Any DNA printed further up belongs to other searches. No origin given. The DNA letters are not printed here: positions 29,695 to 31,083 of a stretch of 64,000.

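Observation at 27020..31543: LuxC-like reductase plus LuxE/PaaK-like adenylating enzyme plus thioesterase plus GT4, without luciferase: candidate fatty-aldehyde/glycolipid module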

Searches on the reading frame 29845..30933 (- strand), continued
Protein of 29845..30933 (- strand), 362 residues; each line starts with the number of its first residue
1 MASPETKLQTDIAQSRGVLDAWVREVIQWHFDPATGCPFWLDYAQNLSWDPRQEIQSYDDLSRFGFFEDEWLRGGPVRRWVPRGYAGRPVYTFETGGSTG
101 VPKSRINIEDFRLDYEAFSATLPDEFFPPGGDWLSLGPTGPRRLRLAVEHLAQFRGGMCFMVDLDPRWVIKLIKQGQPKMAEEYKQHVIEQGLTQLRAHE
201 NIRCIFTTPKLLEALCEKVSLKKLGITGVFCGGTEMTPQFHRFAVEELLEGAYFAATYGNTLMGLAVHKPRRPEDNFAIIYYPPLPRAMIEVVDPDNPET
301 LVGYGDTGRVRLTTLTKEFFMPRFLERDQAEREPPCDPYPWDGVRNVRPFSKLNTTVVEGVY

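Call 22: get_annotated_region(hit=H25, flank=9000)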
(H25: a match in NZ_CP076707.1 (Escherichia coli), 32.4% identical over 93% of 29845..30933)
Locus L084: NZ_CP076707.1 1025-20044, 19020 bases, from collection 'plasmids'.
description: Escherichia coli O170:H18 strain CFIAFB20120266 plasmid unnamed1, complete sequence
organism: Escherichia coli (NCBI taxid 2848145)
taxonomy: Bacteria; Pseudomonadota; Gammaproteobacteria; Enterobacterales; Enterobacteriaceae; Escherichia; Escherichia coli
host: -; source: -; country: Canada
typing (MOB-suite, as given by PLSDB): non-mobilizable; replicon IncFIB
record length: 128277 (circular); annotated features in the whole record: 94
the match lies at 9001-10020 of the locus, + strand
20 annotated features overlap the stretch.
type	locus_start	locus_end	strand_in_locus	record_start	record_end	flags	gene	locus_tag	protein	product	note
CDS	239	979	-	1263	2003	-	-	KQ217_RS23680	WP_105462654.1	tyrosine-type recombinase/integrase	GO:0015074 - DNA integration [Evidence IEA]; GO:0006310 - DNA recombination [Evidence IEA]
CDS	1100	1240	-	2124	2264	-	-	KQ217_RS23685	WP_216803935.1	transcriptional regulator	-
CDS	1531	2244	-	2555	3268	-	-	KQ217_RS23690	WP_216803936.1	DUF2461 domain-containing protein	-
CDS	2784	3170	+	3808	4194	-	-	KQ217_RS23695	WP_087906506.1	VOC family protein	-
CDS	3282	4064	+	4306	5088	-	-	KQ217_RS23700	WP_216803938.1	SDR family NAD(P)-dependent oxidoreductase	-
CDS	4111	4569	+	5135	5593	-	-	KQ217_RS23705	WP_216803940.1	PhzA/PhzB family protein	GO:0017000 - antibiotic biosynthetic process [Evidence IEA]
CDS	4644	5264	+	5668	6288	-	-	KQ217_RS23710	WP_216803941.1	isochorismatase family protein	-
CDS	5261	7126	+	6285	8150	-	-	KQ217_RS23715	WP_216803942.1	anthranilate synthase family protein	-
CDS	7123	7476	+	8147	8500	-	-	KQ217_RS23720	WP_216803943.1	hypothetical protein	-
CDS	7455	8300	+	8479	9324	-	-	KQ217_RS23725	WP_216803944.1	PhzF family phenazine biosynthesis protein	GO:0009058 - biosynthetic process [Evidence IEA]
CDS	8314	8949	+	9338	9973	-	-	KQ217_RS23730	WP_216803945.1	pyridoxal 5'-phosphate synthase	GO:0008615 - pyridoxine biosynthetic process [Evidence IEA]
CDS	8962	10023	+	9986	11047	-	-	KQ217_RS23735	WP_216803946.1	phenazine antibiotic biosynthesis protein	-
CDS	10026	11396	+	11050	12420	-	-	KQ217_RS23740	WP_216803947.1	aldehyde dehydrogenase family protein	-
CDS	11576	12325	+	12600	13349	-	-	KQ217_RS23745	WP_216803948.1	hypothetical protein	-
CDS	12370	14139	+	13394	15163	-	-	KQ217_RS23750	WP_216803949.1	non-ribosomal peptide synthetase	-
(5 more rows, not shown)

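Call 42: search_protein_representatives(protein=window:29845-30933:-)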
Query: 362 residues. Proteins with E-value up to 0.001 (for the whole library): 1551; up to 1e-10: 1001; up to 1e-30: 314. The best 150 are listed.
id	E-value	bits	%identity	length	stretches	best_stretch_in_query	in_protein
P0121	1.8e-172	590.0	71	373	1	4-362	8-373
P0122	4.1e-118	411.1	77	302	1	77-300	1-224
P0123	9.6e-118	409.9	77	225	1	1-225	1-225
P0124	1.5e-115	402.6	69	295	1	7-240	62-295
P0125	4.6e-110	384.6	73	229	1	136-362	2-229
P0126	2.0e-109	382.5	62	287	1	77-362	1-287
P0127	3.5e-109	381.7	65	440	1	77-331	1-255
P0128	3.9e-106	371.7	91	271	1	97-272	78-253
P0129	4.4e-106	371.5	64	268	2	10-204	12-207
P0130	4.3e-105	368.2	66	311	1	15-250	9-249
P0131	1.7e-103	363.0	85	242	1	117-300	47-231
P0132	3.7e-101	355.3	73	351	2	222-362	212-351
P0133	9.1e-101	354.0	67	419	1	62-289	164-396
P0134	6.3e-100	351.2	61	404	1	16-273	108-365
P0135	1.6e-93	330.2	44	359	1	19-362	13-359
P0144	2.4e-83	296.6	45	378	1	9-352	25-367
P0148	6.9e-81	288.6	43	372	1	19-362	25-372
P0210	6.9e-54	199.7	48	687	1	28-263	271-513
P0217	2.2e-52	194.7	36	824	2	26-362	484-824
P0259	2.5e-45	171.5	34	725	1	19-362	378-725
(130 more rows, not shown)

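Call 43: search_protein_families(library=pfam, proteins=[P0217, P0259, P0210, P0135, P0144, P0148], max_evalue=0.01)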
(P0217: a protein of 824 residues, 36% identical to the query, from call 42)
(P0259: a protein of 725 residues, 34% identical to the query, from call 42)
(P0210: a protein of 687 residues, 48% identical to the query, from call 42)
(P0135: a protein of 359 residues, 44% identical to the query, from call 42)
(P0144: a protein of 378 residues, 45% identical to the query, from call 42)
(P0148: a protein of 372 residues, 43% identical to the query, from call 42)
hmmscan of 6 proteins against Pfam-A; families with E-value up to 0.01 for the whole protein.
P0217 (824 aa): 2 families
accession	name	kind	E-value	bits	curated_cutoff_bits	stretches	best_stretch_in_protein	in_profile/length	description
PF00202.27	Aminotran_3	-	6.7e-82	275.8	30.5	1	32-437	11-403/403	Aminotransferase class-III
PF00501.34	AMP-binding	-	7.5e-12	45.2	29.9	1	654-774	248-375/384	AMP-binding enzyme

P0259 (725 aa): 4 families
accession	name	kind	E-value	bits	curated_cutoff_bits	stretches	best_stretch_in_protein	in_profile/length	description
PF08240.17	ADH_N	-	8.8e-27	93.8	23.5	1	24-134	1-104/104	Alcohol dehydrogenase GroES-like domain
PF00107.32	ADH_zinc_N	-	7.9e-21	74.8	31.8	1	173-293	1-124/129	Zinc-binding dehydrogenase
PF00501.34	AMP-binding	-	2.8e-07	30.1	29.9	1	551-674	246-374/384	AMP-binding enzyme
PF02826.25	2-Hacid_dh_C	-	0.0029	17.5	25.1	1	160-207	33-80/178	D-isomer specific 2-hydroxyacid dehydrogenase, NAD binding domain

P0210 (687 aa): 0 families

P0135 (359 aa): 1 family
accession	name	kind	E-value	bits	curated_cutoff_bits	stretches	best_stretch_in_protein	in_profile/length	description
PF00501.34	AMP-binding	-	1.9e-06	27.4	29.9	1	165-309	223-374/384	AMP-binding enzyme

P0144 (378 aa): 1 family
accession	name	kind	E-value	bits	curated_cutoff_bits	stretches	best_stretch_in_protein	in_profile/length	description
PF00501.34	AMP-binding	-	0.00034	20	29.9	1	207-313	247-361/384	AMP-binding enzyme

P0148 (372 aa): 1 family
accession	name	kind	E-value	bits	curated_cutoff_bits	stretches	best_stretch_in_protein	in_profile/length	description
PF00501.34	AMP-binding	-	5.5e-06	25.9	29.9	1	105-271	170-322/384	AMP-binding enzyme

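Call 45: find_related_loci(query=P0144, collection=genome_contigs, flank=8000)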
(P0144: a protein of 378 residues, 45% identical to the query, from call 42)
Query P0144 (378 aa) in genome_contigs; peptide patterns used: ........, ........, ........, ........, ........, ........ (x = any residue, [..] = any of these).
51 stretches matched a pattern, but none encodes a relative of the query by tblastn (E <= 1e-3).

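Call 49: find_related_loci(query=P0135, collection=genome_contigs, flank=8000)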
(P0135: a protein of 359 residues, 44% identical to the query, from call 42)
Query P0135 (359 aa) in genome_contigs; peptide patterns used: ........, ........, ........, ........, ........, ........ (x = any residue, [..] = any of these).
67 stretches matched a pattern; 1 encode a relative of the query (tblastn E <= 1e-3); 1 distinct loci.
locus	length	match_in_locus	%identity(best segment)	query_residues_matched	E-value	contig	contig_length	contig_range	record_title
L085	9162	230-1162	86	49-359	0e+0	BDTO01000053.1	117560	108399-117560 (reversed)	Bacterium BMS3Bbin05 DNA, contig: NODE_3, whole genome shotgun sequence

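Call 52: search_protein_families(library=pfam, proteins=[L085:1165-2580:+, L085:2585-4882:+, L085:4939-5883:+, L085:5880-6464:+, L085:7007-7972:-], max_evalue=0.001)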
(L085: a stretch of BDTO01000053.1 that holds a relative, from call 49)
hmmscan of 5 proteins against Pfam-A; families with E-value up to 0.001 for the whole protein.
L085:1165-2580:+ (471 aa): 1 family
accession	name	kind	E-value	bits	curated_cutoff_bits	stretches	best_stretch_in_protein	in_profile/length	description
PF00171.27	Aldedh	-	1.4e-18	67.2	23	1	52-439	44-422/461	Aldehyde dehydrogenase family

L085:2585-4882:+ (765 aa): 6 families
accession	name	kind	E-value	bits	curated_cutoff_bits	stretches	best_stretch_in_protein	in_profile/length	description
PF00501.34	AMP-binding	-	2.9e-93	313.2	29.9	1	15-350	8-384/384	AMP-binding enzyme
PF13193.12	AMP-binding_C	-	1.1e-23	84.3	24.5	1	400-475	1-76/76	AMP-binding enzyme C-terminal domain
PF00561.26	Abhydrolase_1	-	8.1e-11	42.5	25.8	1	520-627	2-107/245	alpha/beta hydrolase fold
PF12146.15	Hydrolase_4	-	2.6e-10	40.5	27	1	541-626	25-113/239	Serine aminopeptidase, S33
PF00326.27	Peptidase_S9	-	3.7e-05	23.7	22.6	1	564-719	39-185/213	Prolyl oligopeptidase family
PF02230.22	Abhydrolase_2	-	0.00023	21.5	23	0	553-629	67-145/217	Phospholipase/Carboxylesterase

L085:4939-5883:+ (314 aa): 1 family
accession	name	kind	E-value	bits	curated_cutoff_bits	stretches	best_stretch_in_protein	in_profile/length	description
PF13557.12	Phenol_MetA_deg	-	1.3e-08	35.7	22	1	94-285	30-235/242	Putative MetA-pathway of phenol degradation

L085:5880-6464:+ (194 aa): 4 families
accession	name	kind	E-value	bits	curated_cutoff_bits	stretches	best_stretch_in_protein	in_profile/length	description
PF04542.20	Sigma70_r2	-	4.1e-17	62.2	24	1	16-79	2-67/71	Sigma-70 region 2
PF08281.18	Sigma70_r4_2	-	2.4e-12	46.8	25.7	1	116-167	3-54/54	Sigma-70, region 4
PF04545.22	Sigma70_r4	-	7e-06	25.9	24.1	1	121-169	2-50/50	Sigma-70, region 4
PF07638.17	Sigma70_ECF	-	0.00026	21.4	21.1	1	102-169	115-181/185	ECF sigma factor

L085:7007-7972:- (321 aa): 1 family
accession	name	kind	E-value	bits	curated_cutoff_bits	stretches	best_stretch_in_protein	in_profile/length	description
PF03625.19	DUF302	-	0.0004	20.6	23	0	76-118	21-63/63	Domain of unknown function DUF302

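Call 58: search_protein_families(library=ncbifam, proteins=[L082:6989-8071:+, L084:8962-10020:+, L081:6998-8080:+, L084:10026-11393:+, L081:8083-9486:+], max_evalue=0.01)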
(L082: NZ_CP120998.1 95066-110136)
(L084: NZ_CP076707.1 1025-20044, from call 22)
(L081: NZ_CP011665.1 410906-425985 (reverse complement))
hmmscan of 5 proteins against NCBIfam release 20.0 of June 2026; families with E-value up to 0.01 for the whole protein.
L082:6989-8071:+ (361 aa): 6 families
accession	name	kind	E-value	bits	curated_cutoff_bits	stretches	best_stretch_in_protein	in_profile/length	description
TIGR01733.1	AA-adenyl-dom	subfamily_domain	4.6e-06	25.7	317.4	1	163-309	169-321/409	amino acid adenylation domain-containing protein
TIGR03205.1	pimA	equivalog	0.00041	18.9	705.6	1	159-312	243-398/541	dicarboxylate--CoA ligase PimA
TIGR02155.1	PA_CoA_ligase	equivalog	0.00061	18.4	646.3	1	42-144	29-129/422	phenylacetate--CoA ligase PaaK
NF005714.0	PRK07529.1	subfamily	0.0029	16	632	0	191-312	300-427/640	acyl-CoA synthetase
NF041878.1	paak_haloarch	equivalog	0.0073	14.9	700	0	40-144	32-134/427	phenylacetate--CoA ligase PaaK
NF003417.0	PRK04813.1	subfamily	0.0086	14.7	476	0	158-263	188-297/505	D-alanine--poly(phosphoribitol) ligase subunit DltA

L084:8962-10020:+ (353 aa): 5 families
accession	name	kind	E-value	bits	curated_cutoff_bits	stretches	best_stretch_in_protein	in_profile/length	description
NF045666.1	DVU1553_fam_AMP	equivalog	2.2e-06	27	300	1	159-309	152-296/331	DVU_1553 family AMP-dependent CoA ligase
TIGR02155.1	PA_CoA_ligase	equivalog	0.00049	18.7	646.3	0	245-310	221-286/422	phenylacetate--CoA ligase PaaK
NF041878.1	paak_haloarch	equivalog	0.00091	17.9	700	0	249-309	232-290/427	phenylacetate--CoA ligase PaaK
TIGR01733.1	AA-adenyl-dom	subfamily_domain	0.0011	17.9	317.4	0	179-252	202-271/409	amino acid adenylation domain-containing protein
NF006754.0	PRK09274.1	equivalog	0.0095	14.1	478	0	187-254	261-328/555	fatty acid CoA ligase family protein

L081:6998-8080:+ (361 aa): 1 family
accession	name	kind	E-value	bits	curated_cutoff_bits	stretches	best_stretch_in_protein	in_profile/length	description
NF045666.1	DVU1553_fam_AMP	equivalog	0.0011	18.1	300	0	193-315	178-294/331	DVU_1553 family AMP-dependent CoA ligase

L084:10026-11393:+ (456 aa): 6 families
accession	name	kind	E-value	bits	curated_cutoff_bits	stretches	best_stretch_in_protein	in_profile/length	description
NF052251.1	LCFA_red_LuxC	equivalog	9.9e-05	21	750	1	160-307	150-311/478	long-chain-fatty-acyl-CoA reductase LuxC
TIGR01722.1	MMSDH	subfamily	0.00017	20.4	448.5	1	156-309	141-304/477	CoA-acylating methylmalonate-semialdehyde dehydrogenase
NF002852.0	PRK03137.1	subfamily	0.0024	16.8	648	0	173-297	195-334/514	L-glutamate gamma-semialdehyde dehydrogenase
TIGR03250.1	PhnAcAld_DH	equivalog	0.0032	16.2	635.65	1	167-293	158-290/472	phosphonoacetaldehyde dehydrogenase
NF047625.1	AcylSulfactDhSauS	equivalog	0.0064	15.3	600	1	212-297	172-258/464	acylating sulfoacetaldehyde dehydrogenase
NF052305.1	DioxValDhHalo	equivalog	0.0086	15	750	0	172-297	164-298/483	2,5-dioxovalerate dehydrogenase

L081:8083-9486:+ (468 aa): 21 families
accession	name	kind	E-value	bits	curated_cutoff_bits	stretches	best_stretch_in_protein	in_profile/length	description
TIGR01722.1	MMSDH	subfamily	2.9e-07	29.5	448.5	1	145-319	134-315/477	CoA-acylating methylmalonate-semialdehyde dehydrogenase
TIGR02299.1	HpaE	equivalog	1.5e-06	27.1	638.35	1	126-394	116-393/488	5-carboxymethyl-2-hydroxymuconate semialdehyde dehydrogenase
NF008869.0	PRK11904.1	equivalog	4.6e-06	24.7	747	1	148-241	686-782/1042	bifunctional proline dehydrogenase/L-glutamate gamma-semialdehyde dehydrogenase PutA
NF006916.0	PRK09407.1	equivalog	7.2e-06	24.9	521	1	144-232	153-242/526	succinic semialdehyde dehydrogenase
NF006992.0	PRK09457.1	subfamily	7.3e-06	24.9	514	1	148-240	135-229/487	succinylglutamate-semialdehyde dehydrogenase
NF052305.1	DioxValDhHalo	equivalog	1.3e-05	24.3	750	1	111-228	105-224/483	2,5-dioxovalerate dehydrogenase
NF045736.1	PaDhStyDRhodo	equivalog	1.4e-05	23.9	800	1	138-225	135-223/479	phenylacetaldehyde dehydrogenase StyD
TIGR01804.1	BADH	equivalog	2e-05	23.3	668.6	1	118-228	105-216/467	betaine-aldehyde dehydrogenase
TIGR01237.1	D1pyr5carbox2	equivalog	2.3e-05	23.4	659.65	1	134-228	154-250/511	L-glutamate gamma-semialdehyde dehydrogenase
NF007352.0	PRK09847.1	equivalog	3.8e-05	22.4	850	1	147-226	157-238/495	aldehyde dehydrogenase PuuC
TIGR03250.1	PhnAcAld_DH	equivalog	7.7e-05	21.5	635.65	1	143-248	134-248/472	phosphonoacetaldehyde dehydrogenase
TIGR03240.1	arg_catab_astD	equivalog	7.9e-05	21.6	579.3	1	151-241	135-228/484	succinylglutamate-semialdehyde dehydrogenase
NF002852.0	PRK03137.1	subfamily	8.9e-05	21.5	648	1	153-227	176-253/514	L-glutamate gamma-semialdehyde dehydrogenase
NF045735.1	PaDhStyDPseudo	equivalog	0.00015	20.6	850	1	144-222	143-223/483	phenylacetaldehyde dehydrogenase StyD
NF010000.0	PRK13473.1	subfamily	0.00021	20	615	1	151-228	141-220/475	aminobutyraldehyde dehydrogenase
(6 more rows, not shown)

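Call 60: find_related_loci(query=L082:6989-8071:+, collection=genome_contigs, flank=6000)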
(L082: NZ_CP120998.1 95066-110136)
Query L082:6989-8071:+ (361 aa) in genome_contigs; peptide patterns used: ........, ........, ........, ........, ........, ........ (x = any residue, [..] = any of these).
49 stretches matched a pattern; 7 encode a relative of the query (tblastn E <= 1e-3); 7 distinct loci.
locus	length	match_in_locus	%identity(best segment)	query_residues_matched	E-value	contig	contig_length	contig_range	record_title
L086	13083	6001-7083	96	1-361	0e+0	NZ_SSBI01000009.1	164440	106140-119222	Streptomyces sp. A1277 NODE_9_length_164491_cov_142.956183, whole genome shotgun sequence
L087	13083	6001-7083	88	1-361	0e+0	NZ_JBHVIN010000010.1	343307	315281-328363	Streptomyces sp. NPDC057682 NPDC057682_383_A2.ctg-0010, whole genome shotgun sequence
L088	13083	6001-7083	88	1-361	0e+0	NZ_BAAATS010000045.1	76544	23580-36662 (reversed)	Streptomyces kunmingensis strain JCM 7473 sequence45, whole genome shotgun sequence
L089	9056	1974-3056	82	1-361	0e+0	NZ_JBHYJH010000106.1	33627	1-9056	Streptomyces sp. NPDC059003 NPDC059003_T45_B5.ctg-0106, whole genome shotgun sequence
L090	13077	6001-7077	81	3-361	0e+0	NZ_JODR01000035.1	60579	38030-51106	Streptomyces albus subsp. albus strain NRRL B-1811 contig35.1, whole genome shotgun sequence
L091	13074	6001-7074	64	4-361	1e-156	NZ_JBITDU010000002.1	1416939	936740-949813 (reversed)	Dactylosporangium sp. NPDC051541 NPDC051541_128_E12.ctg-0002, whole genome shotgun sequence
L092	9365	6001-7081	87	1-361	1e-140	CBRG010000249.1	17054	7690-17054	Streptomyces sp. AW19M42 WGS project CBRG00000000 data, contig contig_249, whole genome shotgun sequence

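Call 69: search_dna_similar(query=window:29845-30933:-, collection=plasmids, mode=protein, max_rows=40, rows=best)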
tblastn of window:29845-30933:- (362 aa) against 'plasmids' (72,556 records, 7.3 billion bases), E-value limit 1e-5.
Records with a match: 29; places in all: 29; records where one place covers at least 80% of the query: 29.
Best place of each record, by identity: <60% 29.
By first word of the organism name: Streptomyces 19; Pantoea 4; Streptantibioticus 2; Halalkalicoccus 1; Halomarina 1; Burkholderia 1; Escherichia 1.
By predicted mobility (MOB-suite, as given by PLSDB): non-mobilizable 24; mobilizable 3; conjugative 2.
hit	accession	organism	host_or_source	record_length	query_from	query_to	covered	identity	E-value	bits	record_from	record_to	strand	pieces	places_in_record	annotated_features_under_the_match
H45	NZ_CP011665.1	Streptomyces sp. Mg1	-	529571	6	362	99%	38.8%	2e-66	234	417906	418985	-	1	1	AMP-binding protein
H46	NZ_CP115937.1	Streptomyces goshikiensis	microorganism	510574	6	362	99%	38.8%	2e-66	234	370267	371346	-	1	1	AMP-binding protein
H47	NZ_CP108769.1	Streptomyces goshikiensis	-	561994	6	362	99%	38.8%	2e-66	234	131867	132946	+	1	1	AMP-binding protein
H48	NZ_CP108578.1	Streptomyces goshikiensis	-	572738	6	362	99%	38.8%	2e-66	234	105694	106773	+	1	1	AMP-binding protein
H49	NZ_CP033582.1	Streptomyces sp. ADI95-16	-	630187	6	362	99%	38.6%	1e-66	235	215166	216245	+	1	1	AMP-binding protein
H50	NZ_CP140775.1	Streptomyces goshikiensis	cell culture,soil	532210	6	362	99%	38.6%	1e-66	234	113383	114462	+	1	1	AMP-binding protein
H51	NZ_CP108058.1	Streptomyces goshikiensis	-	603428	6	362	99%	38.6%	1e-66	234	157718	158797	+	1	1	AMP-binding protein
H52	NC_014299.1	Halalkalicoccus jeotgali B3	-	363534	18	362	95%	38.4%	2e-50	188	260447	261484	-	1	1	hypothetical protein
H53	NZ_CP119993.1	Halomarina sp. PSR21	cell culture,saline soil from Tarim ...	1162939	19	362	95%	38.3%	3e-50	187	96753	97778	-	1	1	record has no annotation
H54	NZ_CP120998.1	Streptomyces sp. Mut1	-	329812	1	362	100%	35.1%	8e-50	186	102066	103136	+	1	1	arylcarboxylate reductase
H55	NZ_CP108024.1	Streptomyces sp. NBC_00316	-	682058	1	362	100%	35.0%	9e-50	186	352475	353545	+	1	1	arylcarboxylate reductase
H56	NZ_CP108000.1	Streptomyces sp. NBC_00342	-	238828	1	362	100%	34.9%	3e-48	181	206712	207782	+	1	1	arylcarboxylate reductase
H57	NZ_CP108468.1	Streptomyces sp. NBC_01259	-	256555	1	362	100%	34.9%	3e-48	181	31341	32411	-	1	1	arylcarboxylate reductase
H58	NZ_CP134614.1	Streptomyces sp. ITFR-6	Ips typographus,whole organism,Ips ...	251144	1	362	100%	34.8%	2e-47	179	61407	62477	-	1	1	arylcarboxylate reductase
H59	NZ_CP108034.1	Streptomyces sp. NBC_00304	-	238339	1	362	100%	34.8%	2e-47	179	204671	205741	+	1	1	arylcarboxylate reductase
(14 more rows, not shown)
